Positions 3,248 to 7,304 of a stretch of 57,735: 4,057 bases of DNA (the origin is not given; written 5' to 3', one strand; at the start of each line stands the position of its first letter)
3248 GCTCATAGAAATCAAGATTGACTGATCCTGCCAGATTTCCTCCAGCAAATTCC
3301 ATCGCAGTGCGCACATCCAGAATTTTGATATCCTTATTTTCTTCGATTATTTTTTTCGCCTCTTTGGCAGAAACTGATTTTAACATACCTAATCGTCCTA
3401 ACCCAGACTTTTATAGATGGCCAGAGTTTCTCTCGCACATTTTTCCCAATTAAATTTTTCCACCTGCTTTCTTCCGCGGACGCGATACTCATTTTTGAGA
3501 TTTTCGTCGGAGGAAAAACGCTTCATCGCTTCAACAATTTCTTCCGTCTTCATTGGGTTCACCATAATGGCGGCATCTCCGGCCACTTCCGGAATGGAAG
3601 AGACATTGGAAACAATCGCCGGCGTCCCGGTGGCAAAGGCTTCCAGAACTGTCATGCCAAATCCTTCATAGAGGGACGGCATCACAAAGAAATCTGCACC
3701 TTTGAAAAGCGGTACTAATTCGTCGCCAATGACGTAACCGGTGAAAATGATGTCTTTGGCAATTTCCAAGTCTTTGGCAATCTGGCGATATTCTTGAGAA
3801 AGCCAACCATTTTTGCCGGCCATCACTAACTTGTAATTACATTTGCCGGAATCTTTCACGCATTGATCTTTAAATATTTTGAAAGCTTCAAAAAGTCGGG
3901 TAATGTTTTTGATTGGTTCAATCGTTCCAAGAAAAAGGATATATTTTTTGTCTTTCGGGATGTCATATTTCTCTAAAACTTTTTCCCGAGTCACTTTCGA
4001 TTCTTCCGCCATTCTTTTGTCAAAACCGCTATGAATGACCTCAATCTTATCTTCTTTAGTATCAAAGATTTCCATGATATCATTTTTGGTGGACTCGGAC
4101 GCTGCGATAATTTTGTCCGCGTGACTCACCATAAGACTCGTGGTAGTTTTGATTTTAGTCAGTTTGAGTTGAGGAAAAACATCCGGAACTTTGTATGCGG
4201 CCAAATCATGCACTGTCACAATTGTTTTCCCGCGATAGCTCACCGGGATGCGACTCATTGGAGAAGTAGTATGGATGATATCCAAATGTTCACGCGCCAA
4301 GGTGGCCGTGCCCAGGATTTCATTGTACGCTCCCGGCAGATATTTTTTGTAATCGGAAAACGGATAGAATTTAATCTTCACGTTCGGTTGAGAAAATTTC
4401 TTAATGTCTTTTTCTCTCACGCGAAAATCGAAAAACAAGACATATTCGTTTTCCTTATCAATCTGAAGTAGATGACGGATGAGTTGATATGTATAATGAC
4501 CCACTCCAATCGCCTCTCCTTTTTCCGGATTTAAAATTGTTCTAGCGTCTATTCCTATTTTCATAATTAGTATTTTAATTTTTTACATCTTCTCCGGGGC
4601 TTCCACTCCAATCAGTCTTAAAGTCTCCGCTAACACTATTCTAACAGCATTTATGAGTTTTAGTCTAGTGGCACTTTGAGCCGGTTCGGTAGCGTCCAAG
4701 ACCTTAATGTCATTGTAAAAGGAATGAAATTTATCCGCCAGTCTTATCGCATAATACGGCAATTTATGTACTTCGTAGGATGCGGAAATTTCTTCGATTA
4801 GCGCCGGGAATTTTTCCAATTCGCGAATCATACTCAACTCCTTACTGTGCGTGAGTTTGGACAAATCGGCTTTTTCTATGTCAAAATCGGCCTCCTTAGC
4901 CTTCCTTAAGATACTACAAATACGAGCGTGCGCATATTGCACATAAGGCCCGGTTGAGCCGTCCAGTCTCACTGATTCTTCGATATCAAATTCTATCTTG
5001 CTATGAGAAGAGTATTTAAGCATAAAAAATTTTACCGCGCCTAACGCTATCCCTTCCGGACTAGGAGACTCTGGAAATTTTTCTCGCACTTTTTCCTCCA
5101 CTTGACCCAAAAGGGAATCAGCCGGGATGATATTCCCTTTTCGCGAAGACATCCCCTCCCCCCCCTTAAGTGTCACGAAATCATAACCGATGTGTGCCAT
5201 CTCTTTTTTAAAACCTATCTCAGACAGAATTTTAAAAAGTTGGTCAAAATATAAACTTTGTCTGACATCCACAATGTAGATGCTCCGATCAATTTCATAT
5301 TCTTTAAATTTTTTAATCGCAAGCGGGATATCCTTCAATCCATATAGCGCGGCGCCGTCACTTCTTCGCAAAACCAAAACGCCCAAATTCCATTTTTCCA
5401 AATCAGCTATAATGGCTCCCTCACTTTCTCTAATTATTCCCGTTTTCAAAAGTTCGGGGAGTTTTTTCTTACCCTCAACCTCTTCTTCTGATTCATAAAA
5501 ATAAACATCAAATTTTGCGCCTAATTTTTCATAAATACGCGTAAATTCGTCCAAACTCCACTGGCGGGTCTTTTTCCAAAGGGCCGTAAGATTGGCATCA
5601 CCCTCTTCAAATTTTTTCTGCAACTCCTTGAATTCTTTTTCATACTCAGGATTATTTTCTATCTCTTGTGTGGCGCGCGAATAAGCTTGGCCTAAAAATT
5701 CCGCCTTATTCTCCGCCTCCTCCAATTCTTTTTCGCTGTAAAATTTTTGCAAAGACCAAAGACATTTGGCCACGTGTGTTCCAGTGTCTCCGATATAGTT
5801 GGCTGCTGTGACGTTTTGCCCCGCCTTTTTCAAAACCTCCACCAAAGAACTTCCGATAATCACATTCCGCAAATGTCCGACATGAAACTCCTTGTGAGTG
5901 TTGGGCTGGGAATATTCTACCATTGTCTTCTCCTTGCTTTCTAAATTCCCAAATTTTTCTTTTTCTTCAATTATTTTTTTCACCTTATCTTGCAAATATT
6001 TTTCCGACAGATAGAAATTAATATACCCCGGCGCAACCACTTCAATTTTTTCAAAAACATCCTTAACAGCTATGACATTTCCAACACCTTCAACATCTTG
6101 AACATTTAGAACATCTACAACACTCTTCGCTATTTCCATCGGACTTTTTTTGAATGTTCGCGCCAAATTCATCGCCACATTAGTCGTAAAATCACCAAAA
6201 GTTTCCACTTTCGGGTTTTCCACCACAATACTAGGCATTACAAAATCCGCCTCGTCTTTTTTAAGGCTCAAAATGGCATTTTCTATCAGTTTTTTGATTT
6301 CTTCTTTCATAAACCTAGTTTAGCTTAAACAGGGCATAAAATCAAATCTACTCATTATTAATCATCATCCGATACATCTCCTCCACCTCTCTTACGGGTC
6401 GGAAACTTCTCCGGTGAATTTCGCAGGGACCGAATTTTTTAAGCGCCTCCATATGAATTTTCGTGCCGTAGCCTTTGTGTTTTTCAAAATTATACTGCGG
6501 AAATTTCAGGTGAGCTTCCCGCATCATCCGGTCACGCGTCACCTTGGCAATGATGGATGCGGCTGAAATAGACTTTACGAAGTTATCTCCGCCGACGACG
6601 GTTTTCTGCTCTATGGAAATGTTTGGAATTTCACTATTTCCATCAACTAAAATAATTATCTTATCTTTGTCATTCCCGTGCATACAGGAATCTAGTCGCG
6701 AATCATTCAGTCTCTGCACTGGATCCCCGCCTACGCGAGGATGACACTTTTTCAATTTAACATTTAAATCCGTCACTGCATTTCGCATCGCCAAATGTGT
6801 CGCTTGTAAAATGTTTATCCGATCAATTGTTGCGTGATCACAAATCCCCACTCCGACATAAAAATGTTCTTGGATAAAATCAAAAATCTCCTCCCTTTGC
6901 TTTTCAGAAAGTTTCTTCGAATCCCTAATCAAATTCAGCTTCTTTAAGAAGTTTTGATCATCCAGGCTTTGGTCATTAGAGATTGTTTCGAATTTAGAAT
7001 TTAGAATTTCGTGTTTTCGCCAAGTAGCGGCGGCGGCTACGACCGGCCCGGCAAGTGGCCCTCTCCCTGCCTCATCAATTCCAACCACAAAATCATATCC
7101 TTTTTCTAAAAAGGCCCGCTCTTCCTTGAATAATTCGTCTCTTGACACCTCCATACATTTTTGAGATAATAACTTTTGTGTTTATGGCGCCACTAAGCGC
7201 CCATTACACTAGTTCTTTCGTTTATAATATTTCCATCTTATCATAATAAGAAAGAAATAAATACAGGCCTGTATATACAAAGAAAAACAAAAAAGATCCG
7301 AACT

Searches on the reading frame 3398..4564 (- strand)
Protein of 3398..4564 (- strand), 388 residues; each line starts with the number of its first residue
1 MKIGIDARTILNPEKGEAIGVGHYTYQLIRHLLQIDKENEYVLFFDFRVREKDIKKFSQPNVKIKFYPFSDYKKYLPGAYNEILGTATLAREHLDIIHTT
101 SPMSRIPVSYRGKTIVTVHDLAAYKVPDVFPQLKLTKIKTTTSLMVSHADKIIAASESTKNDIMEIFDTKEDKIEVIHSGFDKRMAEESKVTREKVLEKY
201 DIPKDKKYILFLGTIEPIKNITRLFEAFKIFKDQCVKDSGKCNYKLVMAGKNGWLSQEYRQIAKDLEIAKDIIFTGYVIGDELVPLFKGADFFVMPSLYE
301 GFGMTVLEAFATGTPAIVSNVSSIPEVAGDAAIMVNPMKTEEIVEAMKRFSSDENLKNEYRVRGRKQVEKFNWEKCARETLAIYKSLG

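Call 23: search_protein_families(library=pfam, proteins=[window:3398-4564:-], max_evalue=0.001)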
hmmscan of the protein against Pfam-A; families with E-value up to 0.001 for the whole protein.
window:3398-4564:- (388 aa): 7 families
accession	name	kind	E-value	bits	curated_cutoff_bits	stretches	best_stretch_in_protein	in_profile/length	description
PF00534.26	Glycos_transf_1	-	6.2e-36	124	26.4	1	193-366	2-171/172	Glycosyl transferases group 1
PF13692.12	Glyco_trans_1_4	-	2.2e-29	102.9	27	1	207-352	2-141/142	Glycosyl transferases group 1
PF13439.12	Glyco_transf_4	-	6.2e-15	56.1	28.5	1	20-182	3-167/170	Glycosyltransferase Family 4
PF20706.3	GT4-conflict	-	9.2e-13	48.4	26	1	118-334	117-324/385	Family 4 Glycosyltransferase in conflict systems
PF13524.12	Glyco_trans_1_2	-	2.5e-05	24.7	25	1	248-381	19-143/144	Glycosyl transferase-like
PF00982.27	Glyco_transf_20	-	0.00043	19.6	32.5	0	203-359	272-446/473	Glycosyltransferase family 20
PF13579.12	Glyco_trans_4_4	-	0.00048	20.9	29.7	0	87-180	65-158/158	Glycosyl transferase 4-like domain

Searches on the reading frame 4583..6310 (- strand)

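Call 23: search_protein_families(library=pfam, proteins=[window:4583-6310:-], max_evalue=0.001)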
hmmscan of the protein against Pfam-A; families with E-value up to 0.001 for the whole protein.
window:4583-6310:- (575 aa): 4 families
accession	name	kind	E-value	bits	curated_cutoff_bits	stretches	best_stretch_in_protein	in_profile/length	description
PF00750.26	tRNA-synt_1d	-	7.5e-52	176.9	23.3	1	110-414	2-308/349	tRNA synthetases class I (R), catalytic domain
PF05746.21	DALR_1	-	2e-35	121.8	22.3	1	457-575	1-117/117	DALR anticodon binding domain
PF03485.21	Arg_tRNA_synt_N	-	4.7e-18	66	21.5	1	4-101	2-85/85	Arginyl tRNA synthetase N terminal domain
PF01921.24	tRNA-synt_1f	-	0.00071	19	27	0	368-404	264-300/360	tRNA synthetases class I (K)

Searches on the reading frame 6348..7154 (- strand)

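Call 23: search_protein_families(library=pfam, proteins=[window:6348-7154:-], max_evalue=0.001)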
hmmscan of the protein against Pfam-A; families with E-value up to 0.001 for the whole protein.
window:6348-7154:- (268 aa): 1 family
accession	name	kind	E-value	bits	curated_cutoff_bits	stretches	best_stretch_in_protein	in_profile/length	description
PF01351.25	RNase_HII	-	7.1e-36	124.4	25.8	3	168-253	102-198/199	Ribonuclease HII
